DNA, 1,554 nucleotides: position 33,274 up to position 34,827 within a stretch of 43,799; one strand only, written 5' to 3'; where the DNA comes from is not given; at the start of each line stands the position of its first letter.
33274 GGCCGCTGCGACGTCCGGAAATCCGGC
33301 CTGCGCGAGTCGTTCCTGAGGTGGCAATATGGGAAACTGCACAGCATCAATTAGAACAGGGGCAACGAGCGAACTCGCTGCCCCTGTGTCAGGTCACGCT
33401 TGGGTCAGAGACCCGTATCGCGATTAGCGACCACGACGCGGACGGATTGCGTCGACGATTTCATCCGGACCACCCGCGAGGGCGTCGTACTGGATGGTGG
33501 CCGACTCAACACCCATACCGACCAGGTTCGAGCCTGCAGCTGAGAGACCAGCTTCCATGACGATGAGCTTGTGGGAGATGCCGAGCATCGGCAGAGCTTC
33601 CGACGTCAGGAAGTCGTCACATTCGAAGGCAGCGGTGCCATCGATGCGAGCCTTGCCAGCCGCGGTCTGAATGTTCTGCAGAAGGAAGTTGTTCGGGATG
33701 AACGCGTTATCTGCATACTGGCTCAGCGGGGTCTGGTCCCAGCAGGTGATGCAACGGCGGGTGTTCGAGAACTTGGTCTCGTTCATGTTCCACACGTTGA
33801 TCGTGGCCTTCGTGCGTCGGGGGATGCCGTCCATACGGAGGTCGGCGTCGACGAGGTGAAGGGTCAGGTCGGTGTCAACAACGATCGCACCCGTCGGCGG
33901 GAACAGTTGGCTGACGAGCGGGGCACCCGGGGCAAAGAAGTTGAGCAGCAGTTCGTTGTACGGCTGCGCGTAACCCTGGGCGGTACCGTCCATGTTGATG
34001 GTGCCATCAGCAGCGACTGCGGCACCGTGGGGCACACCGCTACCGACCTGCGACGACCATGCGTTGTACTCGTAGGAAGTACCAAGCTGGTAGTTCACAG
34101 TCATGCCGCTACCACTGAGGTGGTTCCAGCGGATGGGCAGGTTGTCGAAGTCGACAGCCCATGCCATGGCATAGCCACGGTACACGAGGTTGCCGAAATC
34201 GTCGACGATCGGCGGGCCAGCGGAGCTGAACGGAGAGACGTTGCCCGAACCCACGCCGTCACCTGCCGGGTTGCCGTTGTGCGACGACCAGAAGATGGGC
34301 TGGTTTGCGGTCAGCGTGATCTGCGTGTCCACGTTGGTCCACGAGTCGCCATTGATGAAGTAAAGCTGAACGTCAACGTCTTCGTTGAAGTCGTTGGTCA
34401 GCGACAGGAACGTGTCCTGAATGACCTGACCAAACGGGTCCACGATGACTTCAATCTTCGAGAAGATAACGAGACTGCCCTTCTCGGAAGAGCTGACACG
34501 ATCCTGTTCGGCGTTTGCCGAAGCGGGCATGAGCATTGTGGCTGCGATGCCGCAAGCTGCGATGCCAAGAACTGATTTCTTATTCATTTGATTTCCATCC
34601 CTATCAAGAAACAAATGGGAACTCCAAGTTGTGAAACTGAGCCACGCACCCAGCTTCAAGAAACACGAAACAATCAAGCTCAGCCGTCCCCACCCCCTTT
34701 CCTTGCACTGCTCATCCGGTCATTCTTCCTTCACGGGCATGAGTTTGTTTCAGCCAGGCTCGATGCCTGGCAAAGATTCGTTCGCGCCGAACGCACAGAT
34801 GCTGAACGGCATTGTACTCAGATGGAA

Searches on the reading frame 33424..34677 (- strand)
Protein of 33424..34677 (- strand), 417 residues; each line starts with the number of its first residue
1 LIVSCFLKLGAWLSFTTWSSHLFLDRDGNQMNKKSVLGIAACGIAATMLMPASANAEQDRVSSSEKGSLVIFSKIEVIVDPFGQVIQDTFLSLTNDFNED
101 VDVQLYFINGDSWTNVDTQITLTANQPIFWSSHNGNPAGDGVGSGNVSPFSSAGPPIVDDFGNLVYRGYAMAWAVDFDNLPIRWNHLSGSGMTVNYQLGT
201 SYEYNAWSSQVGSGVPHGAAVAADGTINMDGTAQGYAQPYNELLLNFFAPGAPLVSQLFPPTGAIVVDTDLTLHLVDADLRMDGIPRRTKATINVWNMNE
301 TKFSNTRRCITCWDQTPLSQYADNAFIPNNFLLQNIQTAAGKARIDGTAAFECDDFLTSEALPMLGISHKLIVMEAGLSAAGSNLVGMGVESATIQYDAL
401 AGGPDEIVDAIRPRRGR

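Call 6: search_protein_families(library=pfam, proteins=[window:33424-34677:-], max_evalue=0.1)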
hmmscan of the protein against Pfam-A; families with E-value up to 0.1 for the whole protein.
window:33424-34677:- (417 aa): 0 families

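Call 7: search_protein_families(library=ncbifam, proteins=[window:33424-34677:-], max_evalue=0.1)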
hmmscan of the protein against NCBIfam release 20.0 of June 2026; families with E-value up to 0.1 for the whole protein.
window:33424-34677:- (417 aa): 1 family
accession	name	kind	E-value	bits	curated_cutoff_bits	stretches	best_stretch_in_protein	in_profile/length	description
NF010354.0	PRK13782.1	equivalog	0.018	15.1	123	1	18-48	29-59/85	HPr family phosphocarrier protein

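Call 22: predict_structure(alignment_id=A1)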
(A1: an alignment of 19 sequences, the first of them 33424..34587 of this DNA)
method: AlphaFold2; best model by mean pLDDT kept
length: 387 residues; sequences in the alignment: 19
mean_pLDDT: 81.2   pTM: 0.80
mean pLDDT of the five models: 81.2, 75.6, 73.2, 61.3, 55.5
residues with pLDDT >= 90: 196; 70-90: 111; 50-70: 28; < 50: 52
segments of 3 or more residues with pLDDT < 50: 1-33, 372-387
pLDDT, mean of each block of 10 residues (from residue 1): 43 39 34 69 96 96 91 92 87 86 78 68 90 95 90 92 93 92 84 86 87 93 64 76 93 87 96 92 92 80 93 94 75 93 84 89 86 41 36
secondary structure, 60 per line:
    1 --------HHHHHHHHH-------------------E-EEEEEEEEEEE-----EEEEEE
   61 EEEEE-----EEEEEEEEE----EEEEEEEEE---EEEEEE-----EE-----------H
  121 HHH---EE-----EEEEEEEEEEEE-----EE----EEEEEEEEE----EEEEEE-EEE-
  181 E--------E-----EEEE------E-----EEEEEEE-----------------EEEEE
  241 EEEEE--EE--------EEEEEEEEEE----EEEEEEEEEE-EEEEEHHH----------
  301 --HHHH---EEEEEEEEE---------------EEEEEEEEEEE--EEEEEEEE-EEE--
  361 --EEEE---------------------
elements in order: H9-17 E39-49 E55-65 E71-79 E84-92 E96-101 H120-123 E134-145 E157-165 E170-175 E177-179 E196-199 E212-218 E236-245 E258-267 E272-281 E283-287 H303-306 E310-318 E334-344 E347-354 E356-358 E363-366
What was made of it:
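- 33424..34587 (-): Stand-alone canonical paralog of 387 aa: signal peptide, then A-B. AlphaFold2 model with pLDDT 81.2 and pTM 0.80 (call 22).
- A-B paralog: pLDDT 81.2, pTM 0.80 (call 22).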

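Call 24: search_protein_representatives(alignment_id=A1)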
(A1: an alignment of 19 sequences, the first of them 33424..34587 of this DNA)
Query: 19 sequences, 415 profile positions. Proteins with E-value up to 0.001 (for the whole library): 1726; up to 1e-10: 1065; up to 1e-30: 664. The best 150 are listed.
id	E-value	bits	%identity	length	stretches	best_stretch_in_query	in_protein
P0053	1.1e-276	933.2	-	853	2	28-394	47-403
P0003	1.5e-269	909.8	-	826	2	27-389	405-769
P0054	1.4e-268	906.6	-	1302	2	7-393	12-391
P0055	1.0e-254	860.9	-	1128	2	13-389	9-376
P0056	2.4e-253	856.4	-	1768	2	30-389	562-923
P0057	7.1e-253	854.9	-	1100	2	35-393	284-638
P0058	4.9e-251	848.8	-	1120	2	26-394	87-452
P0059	1.5e-248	840.6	-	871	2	13-392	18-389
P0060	1.4e-247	837.4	-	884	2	11-392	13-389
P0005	1.1e-245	831.2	-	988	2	25-398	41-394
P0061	1.2e-233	791.6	-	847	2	7-399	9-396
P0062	4.3e-229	776.5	-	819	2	2-394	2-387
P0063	1.6e-227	771.3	-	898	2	8-391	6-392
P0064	1.0e-202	689.7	-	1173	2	23-388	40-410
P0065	1.8e-199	679.0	-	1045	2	13-388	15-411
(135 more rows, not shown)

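Call 26: fold_search(model_id=the predicted structure, library=pdb)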
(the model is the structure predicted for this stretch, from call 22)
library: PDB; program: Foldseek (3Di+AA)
matches with E <= 10: 1252; with E <= 0.001: 13
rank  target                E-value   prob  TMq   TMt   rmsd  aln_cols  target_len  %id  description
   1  4j2q_A                7.4e-06  0.63  0.13  0.15  24.4       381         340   11  Crystal structure of C-terminally truncated arrestin reveals mechanism of arrestin activation (released 2013-05-01)
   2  9bt8_B                4.8e-05  0.38  0.12  0.13  25.1       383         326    6  Structure of Src in complex with beta-arrestin 1 revealing SH3 binding sites (released 2024-11-13)
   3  9mba_C                8.3e-05  0.41  0.14  0.15  23.3       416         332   10  Cryo-EM structure of complex of transducer-bound GPCR (released 2025-10-01)
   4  3gc3_A                1.4e-04  0.25  0.12  0.14  24.6       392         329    8  Crystal Structure of Arrestin2S and Clathrin (released 2009-08-25)
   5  8hst_A                2.0e-04  0.23  0.13  0.13  24.2       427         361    9  The structure of rat beta-arrestin1 (released 2023-07-19)
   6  8as4_A                3.5e-04  0.28  0.13  0.14  23.5       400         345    8  Crystal structure of human beta-arrestin-1 (released 2023-06-07)
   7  9kyu_A                4.9e-04  0.23  0.13  0.15  23.6       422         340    8  Structure of beta-arrestin1 in complex with mouse C5aR1pp (released 2025-11-26)
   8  9ky2_F                5.4e-04  0.23  0.13  0.14  25.1       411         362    8  Structure of beta-arrestin2 in complex with mouse C5aR1pp (released 2025-11-26)
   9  8j97_A                5.4e-04  0.16  0.10  0.12  23.6       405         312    8  Structure of Muscarinic receptor (M2R) in complex with beta-arrestin1 (Local refine, cross-linked) (released 2023-12-27)
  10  8tii_A                5.4e-04  0.15  0.11  0.13  24.3       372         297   10  Human ACKR3 phosphorylated by GRK2 in complex with Arrestin2 in nanodisc (released 2025-01-22)
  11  8k11_A                6.1e-04  0.84  0.19  0.26  17.8       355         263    8  SID1 transmembrane family member 2 (released 2024-07-10)
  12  7y63_A                6.1e-04  0.82  0.17  0.12  17.6       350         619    8  ApoSIDT2-pH7.4 (released 2023-06-21)
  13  7r0j_C                7.1e-04  0.18  0.12  0.13  22.7       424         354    8  Structure of the V2 receptor Cter-arrestin2-ScFv30 complex (released 2022-09-14)
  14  9eou_A                1.3e-03  0.47  0.17  0.20  18.6       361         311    8  Crystal Structure of the b1b2 domains from Human Neuropilin-1 in complex with a peptide. (released 2024-06-26)
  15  5vqf_D                1.5e-03  0.87  0.15  0.17  18.7       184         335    8  Crystal Structure of pro-TGF-beta 1 (released 2017-11-15)
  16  1nc7_B                1.5e-03  1.00  0.25  0.75   5.1       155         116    8  Crystal Structure of Thermotoga maritima 1070 (released 2003-07-01)
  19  1nc7_D                1.9e-03  1.00  0.25  0.75   5.1       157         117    8  Crystal Structure of Thermotoga maritima 1070 (released 2003-07-01)
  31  1nc7_A                4.7e-03  1.00  0.25  0.75   5.0       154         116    8  Crystal Structure of Thermotoga maritima 1070 (released 2003-07-01)
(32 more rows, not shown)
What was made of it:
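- Closest known: ASRT / TM1070 beta-sandwich. Same: 1nc7 gives TM 0.75 normalised to the target, over about 155 columns, with the A-B model (call 26).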

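Call 37: search_solved_structures(query=A1, max_evalue=10)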
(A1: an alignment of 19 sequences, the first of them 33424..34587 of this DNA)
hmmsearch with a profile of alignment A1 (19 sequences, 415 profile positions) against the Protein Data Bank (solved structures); distinct sequences matched with E-value up to 10: 1.
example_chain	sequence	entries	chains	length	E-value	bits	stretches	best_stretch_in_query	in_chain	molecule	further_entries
5fu5_A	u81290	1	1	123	0.2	13.4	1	311-393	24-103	CBM77-RFPL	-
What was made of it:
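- On Any curated protein family (Pfam-A, NCBIfam, PDB sequences): A profile search of PDB sequences gives nothing below E 0.2 (call 37).
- Closest known: ASRT / TM1070 beta-sandwich. Different: No sequence-level relationship was found (call 37).
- Tried and rejected: A profile search of PDB sequences gave nothing (call 37).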
